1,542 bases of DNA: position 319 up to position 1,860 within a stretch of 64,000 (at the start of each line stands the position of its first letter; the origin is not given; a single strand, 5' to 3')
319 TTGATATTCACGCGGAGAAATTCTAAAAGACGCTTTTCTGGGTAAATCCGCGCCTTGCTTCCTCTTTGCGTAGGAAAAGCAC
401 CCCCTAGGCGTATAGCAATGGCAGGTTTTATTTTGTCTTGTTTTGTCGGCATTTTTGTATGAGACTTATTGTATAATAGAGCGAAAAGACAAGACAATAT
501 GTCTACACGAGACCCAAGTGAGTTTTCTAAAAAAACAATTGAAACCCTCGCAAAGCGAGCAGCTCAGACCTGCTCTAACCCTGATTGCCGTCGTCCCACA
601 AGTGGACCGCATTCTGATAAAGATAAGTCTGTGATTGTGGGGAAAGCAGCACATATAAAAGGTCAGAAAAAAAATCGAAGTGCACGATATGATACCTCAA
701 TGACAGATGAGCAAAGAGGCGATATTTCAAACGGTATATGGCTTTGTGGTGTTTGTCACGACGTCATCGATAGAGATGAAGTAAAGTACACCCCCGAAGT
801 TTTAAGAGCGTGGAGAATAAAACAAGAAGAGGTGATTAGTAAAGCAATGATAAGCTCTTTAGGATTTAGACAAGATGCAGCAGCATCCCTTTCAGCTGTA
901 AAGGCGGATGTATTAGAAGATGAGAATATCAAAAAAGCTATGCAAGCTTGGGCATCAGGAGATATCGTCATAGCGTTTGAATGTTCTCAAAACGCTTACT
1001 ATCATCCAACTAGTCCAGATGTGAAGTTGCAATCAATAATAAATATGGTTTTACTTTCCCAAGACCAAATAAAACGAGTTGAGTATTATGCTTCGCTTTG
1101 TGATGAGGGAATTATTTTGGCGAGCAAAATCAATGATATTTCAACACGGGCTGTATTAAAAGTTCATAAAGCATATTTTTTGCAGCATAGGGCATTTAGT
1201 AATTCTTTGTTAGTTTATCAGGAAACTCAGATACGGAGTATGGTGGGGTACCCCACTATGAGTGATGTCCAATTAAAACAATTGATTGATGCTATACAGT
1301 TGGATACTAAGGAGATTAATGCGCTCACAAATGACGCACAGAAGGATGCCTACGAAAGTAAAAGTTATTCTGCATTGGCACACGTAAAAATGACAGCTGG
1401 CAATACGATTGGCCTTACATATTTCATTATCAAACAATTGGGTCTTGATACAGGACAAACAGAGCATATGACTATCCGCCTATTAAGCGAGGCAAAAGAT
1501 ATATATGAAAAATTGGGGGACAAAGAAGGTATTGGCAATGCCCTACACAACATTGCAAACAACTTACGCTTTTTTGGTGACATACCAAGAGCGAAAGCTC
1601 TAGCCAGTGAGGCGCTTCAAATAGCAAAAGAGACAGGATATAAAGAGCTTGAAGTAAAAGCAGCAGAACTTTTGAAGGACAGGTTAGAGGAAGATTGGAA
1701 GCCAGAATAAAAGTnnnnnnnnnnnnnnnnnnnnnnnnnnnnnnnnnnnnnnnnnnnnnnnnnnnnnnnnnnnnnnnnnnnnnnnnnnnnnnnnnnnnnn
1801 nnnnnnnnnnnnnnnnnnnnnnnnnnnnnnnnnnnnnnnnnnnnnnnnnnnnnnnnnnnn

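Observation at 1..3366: AT-rich islet encoding an HNH-nuclease/TPR fusion protein co-transcribed with two unrecognisable proteins: candidate undescribed defence-type system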

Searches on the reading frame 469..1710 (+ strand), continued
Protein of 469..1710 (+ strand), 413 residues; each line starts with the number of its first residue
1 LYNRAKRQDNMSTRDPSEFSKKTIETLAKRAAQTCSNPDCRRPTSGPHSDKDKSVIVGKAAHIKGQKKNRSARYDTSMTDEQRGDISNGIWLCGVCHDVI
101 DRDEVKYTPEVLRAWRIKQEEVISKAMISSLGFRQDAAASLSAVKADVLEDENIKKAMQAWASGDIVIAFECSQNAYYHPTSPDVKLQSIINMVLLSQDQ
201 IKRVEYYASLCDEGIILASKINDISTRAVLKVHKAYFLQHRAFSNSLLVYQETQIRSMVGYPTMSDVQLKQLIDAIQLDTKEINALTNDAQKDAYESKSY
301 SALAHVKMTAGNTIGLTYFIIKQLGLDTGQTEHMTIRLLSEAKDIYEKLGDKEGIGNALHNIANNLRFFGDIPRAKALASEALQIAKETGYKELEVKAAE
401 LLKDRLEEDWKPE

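Call 72: search_dna_similar(query=window:499-1710:+, collection=plasmids, mode=protein, max_evalue=0.001, max_rows=12)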
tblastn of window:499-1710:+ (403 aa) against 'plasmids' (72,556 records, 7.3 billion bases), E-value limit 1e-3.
Records with a match: 263; places in all: 265; records where one place covers at least 80% of the query: 0.
Best place of each record, by identity: <60% 263.
By first word of the organism name: Pseudomonas 122; Salmonella 36; Escherichia 22; Rhizobium 14; Enterobacter 11; Moellerella 8; Klebsiella 5; Ketogulonicigenium 4; Agrobacterium 4; Pseudoalteromonas 3; and 28 more.
By predicted mobility (MOB-suite, as given by PLSDB): non-mobilizable 190; conjugative 60; mobilizable 13.
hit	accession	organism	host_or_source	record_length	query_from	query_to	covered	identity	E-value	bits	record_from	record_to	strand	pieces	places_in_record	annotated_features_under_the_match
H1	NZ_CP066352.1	Bradyrhizobium japonicum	Glycine max,DNA isolated from pure ...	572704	1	166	41%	38.8%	5e-20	100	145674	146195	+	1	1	hypothetical protein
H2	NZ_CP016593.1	Ketogulonicigenium vulgare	cell culture,China: Zibo, Shandong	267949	1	125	31%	48.8%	5e-29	126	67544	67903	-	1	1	hypothetical protein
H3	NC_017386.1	Ketogulonicigenium vulgare WSH-001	-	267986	1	125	31%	48.8%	5e-29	126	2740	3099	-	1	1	hypothetical protein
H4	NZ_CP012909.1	Ketogulonicigenium vulgare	cell culture,Tianjin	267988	1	125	31%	48.8%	5e-29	126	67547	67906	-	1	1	hypothetical protein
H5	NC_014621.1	Ketogulonicigenium vulgare Y25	-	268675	1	125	31%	48.8%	5e-29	126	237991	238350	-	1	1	hypothetical protein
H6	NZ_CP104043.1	Rhizobium sp. WSM4643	Pisum sativum,Cell culture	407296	4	172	42%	35.0%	6e-17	91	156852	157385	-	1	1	hypothetical protein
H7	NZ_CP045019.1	Klebsiella pneumoniae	Homo sapiens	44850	8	204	49%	30.0%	1e-18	96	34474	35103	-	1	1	hypothetical protein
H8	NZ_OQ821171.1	Klebsiella variicola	-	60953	8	204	49%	30.0%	1e-18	96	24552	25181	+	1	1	hypothetical protein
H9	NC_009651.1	Klebsiella pneumoniae subsp. pneumoniae MGH 78578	-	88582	8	204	49%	30.0%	1e-18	96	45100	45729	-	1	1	hypothetical protein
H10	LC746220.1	uncultured bacterium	-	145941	8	204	49%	30.0%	1e-18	96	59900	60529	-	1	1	none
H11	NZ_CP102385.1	Sphingopyxis sp. DBS4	soil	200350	8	140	33%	40.6%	1e-21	104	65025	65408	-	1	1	hypothetical protein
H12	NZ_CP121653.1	Rhizobium sp. CB3171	Calliandra calothyrsus,cell culture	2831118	1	122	30%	43.1%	5e-14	82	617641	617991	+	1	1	record has no annotation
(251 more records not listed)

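Call 80: find_encoding_contigs(protein=P0096, flank=5000, max_places=1)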
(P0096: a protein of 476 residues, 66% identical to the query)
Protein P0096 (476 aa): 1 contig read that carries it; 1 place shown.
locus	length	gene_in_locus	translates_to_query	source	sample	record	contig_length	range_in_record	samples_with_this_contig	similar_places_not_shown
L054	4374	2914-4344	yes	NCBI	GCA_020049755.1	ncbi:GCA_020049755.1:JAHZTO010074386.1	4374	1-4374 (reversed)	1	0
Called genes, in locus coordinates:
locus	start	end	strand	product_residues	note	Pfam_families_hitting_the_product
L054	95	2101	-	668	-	PF02518:HATPase_c, PF00204:DNA_gyraseB, PF01751:Toprim, PF00986:DNA_gyraseB_C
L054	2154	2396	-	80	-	-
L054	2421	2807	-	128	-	-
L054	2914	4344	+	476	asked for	PF01726:LexA_DNA_bind, PF13424:TPR_12 (faint)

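Call 81: find_encoding_contigs(protein=P0101, flank=5000, max_places=1)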
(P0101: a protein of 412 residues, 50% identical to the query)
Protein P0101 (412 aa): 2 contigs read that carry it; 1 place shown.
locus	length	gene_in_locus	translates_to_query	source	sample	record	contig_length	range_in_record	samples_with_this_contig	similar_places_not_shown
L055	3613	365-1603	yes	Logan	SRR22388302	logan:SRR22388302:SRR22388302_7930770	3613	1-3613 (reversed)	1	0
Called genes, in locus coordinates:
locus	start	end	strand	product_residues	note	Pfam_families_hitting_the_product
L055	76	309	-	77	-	-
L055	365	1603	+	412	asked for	PF13424:TPR_12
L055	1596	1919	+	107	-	-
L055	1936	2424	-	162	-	-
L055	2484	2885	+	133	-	-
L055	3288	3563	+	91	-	PF01402:RHH_1 (weak)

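Call 93: search_protein_families(library=pfam, proteins=[L055:1596-1919:+], max_evalue=0.01)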
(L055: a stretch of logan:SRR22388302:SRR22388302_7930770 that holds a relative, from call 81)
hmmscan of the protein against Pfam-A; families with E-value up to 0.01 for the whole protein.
L055:1596-1919:+ (107 aa): 0 families

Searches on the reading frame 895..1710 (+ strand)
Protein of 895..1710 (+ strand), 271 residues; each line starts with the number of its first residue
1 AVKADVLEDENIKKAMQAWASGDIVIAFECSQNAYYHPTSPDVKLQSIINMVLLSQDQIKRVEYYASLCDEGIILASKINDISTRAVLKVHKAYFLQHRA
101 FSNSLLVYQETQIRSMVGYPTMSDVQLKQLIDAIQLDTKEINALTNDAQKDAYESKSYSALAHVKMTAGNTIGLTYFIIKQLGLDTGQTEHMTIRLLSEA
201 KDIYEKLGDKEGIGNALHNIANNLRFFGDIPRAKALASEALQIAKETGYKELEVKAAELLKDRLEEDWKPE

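Call 73: search_protein_representatives(alignment_id=A4)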
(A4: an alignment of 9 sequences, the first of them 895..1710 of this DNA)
Query: 9 sequences, 270 profile positions. Proteins with E-value up to 0.001 (for the whole library): 5576; up to 1e-10: 561; up to 1e-30: 12. The best 150 are listed.
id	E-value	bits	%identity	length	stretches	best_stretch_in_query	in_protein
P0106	1.6e-124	431.0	-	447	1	3-266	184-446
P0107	3.8e-117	406.8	-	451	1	3-265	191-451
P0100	1.1e-113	395.5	-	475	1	5-268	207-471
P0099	1.8e-105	368.6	-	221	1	51-269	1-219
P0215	3.5e-87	308.6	-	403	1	3-264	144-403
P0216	6.2e-52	193.0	-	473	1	6-261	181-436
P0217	5.3e-37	144.0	-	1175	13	186-250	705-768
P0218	1.3e-33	132.9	-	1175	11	196-250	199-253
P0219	3.5e-33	131.5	-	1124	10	187-250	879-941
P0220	3.4e-32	128.3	-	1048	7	193-253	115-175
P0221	1.0e-31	126.7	-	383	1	62-266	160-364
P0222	1.9e-31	125.8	-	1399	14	199-249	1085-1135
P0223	1.7e-30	122.7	-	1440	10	168-249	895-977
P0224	3.0e-30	121.9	-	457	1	4-267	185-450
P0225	4.1e-28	114.9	-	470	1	39-267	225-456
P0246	3.1e-24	102.2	-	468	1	24-267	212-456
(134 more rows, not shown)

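Call 76: search_protein_families(library=padloc, alignment_id=A5, max_evalue=0.001)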
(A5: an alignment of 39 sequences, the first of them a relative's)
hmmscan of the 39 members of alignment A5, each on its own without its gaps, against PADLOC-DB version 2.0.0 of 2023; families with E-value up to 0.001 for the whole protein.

A. member 1, P0216 (473 aa): 1 family
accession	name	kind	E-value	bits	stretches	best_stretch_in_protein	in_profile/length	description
PDLC03852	LmuA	-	1.2e-08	33.3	1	5-142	16-162/336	-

B. families by the number of members that match (of 39 scanned): 16 families
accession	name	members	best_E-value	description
PDLC03852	LmuA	9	3.5e-09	-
PDLC04772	PDC-M68A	1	3.5e-27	-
PDLC00739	Effector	1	5e-18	Endonuclease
PDLC01997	SAVED1--SAVED_HNH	1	6.9e-18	-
PDLC00746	Effector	1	2.1e-17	Endonuclease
PDLC00747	Effector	1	1.1e-12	Endonuclease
PDLC00749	Effector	1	1.2e-12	Endonuclease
PDLC04773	PDC-M68A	1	8.7e-11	-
PDLC00406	SduA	1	2.8e-10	DUF4263 domain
PDLC00743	Effector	1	1.6e-09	Endonuclease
PDLC00740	Effector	1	1e-07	Endonuclease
PDLC00642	ZorE2|ZorE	1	0.0001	HNH endonuclease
PDLC00628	ZorD1|ZorD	1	0.0002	"SWI2/SNF2 helicase, Mrr-like nuclease"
PDLC01998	SAVED1--SAVED_HNH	1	0.00025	-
PDLC00644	ZorE2|ZorE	1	0.00085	HNH endonuclease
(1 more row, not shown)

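Call 77: search_protein_families(library=pfam, alignment_id=A5, max_evalue=0.001)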
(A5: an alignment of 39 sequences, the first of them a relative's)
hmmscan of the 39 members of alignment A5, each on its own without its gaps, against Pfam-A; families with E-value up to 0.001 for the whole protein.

A. member 1, P0216 (473 aa): 1 family
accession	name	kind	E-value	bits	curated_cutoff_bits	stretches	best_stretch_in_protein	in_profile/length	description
PF13424.12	TPR_12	-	0.00067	20.2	30.1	0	371-420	25-76/77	Tetratricopeptide repeat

B. families by the number of members that match (of 39 scanned): 7 families
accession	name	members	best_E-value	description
PF13424.12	TPR_12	9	9e-07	Tetratricopeptide repeat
PF12862.13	ANAPC5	3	1.5e-05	Anaphase-promoting complex subunit 5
PF13271.11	DUF4062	1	4.8e-17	Domain of unknown function (DUF4062)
PF01844.29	HNH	1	4.4e-06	HNH endonuclease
PF04471.18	Mrr_cat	1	0.00033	Restriction endonuclease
PF20442.3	BrxL_N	1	0.00037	BREX system Lon protease-like protein BrxL N-terminal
PF13391.12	HNH_2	1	0.00042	HNH endonuclease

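Call 78: find_encoding_contigs(protein=P0246, flank=5000, max_places=2)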
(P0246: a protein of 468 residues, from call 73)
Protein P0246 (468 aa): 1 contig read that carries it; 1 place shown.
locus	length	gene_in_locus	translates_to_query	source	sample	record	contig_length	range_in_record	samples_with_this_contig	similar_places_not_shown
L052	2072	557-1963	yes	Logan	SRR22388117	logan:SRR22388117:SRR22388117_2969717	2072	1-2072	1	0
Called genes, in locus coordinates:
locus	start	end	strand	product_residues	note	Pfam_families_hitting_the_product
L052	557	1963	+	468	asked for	-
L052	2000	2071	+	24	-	?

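Call 79: find_encoding_contigs(protein=P0215, flank=5000, max_places=2)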
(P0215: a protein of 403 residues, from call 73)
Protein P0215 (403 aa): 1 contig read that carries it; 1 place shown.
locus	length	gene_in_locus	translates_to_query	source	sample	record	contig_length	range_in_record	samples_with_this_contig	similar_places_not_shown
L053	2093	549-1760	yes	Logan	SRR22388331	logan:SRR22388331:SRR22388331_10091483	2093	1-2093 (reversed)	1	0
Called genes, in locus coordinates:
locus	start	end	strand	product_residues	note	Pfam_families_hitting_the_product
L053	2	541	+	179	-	?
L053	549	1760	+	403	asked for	-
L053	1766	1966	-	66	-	-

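Call 93: search_protein_families(library=pfam, proteins=[L053:2-541:+], max_evalue=0.01)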
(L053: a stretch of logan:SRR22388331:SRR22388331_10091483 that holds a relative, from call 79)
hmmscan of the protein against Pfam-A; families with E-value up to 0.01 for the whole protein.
L053:2-541:+ (179 aa): 0 families
